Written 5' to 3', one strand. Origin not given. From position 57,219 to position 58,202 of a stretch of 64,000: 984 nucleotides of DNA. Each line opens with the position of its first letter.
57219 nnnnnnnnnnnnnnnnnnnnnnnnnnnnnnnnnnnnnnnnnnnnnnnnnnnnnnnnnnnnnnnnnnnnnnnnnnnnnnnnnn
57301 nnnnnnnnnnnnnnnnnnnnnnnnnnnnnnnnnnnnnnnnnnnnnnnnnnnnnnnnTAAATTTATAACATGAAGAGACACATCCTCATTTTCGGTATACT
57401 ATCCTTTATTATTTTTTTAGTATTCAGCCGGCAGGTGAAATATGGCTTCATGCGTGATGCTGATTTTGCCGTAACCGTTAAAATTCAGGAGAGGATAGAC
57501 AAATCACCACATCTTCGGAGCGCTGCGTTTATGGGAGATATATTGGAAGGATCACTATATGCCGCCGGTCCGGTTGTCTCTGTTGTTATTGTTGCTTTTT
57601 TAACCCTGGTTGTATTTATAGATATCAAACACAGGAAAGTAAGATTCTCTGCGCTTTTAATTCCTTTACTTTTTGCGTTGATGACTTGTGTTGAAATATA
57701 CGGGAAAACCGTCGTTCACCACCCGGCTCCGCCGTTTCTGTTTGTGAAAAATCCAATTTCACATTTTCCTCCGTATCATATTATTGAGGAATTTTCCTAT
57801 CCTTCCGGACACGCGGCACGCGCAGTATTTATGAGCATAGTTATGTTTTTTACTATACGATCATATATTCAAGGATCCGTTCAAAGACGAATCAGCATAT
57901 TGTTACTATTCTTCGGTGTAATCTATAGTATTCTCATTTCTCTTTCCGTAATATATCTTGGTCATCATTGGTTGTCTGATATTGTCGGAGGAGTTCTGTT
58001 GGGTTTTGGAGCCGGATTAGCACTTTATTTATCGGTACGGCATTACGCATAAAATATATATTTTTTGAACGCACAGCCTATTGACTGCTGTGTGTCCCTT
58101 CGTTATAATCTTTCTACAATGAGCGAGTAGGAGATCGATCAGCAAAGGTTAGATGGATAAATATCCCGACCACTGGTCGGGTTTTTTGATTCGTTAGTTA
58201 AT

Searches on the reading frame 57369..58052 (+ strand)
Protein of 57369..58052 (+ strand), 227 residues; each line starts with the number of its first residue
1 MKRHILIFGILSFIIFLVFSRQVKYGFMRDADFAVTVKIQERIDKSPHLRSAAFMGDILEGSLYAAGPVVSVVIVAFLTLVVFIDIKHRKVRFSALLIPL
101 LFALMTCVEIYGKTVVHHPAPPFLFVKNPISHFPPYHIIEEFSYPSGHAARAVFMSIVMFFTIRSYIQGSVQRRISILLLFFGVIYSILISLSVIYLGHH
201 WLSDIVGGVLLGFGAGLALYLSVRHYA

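Call 69: search_protein_families(library=pfam, proteins=[window:57369-58052:+], max_evalue=0.001)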
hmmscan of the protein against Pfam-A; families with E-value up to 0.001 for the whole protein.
window:57369-58052:+ (227 aa): 2 families
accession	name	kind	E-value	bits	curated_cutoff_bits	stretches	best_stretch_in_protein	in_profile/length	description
PF01569.27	PAP2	-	4e-17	62.6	27.2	1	102-223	9-125/130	PAP2 superfamily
PF14378.12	PAP2_3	-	3.8e-05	24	27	1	143-215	126-187/190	PAP2 superfamily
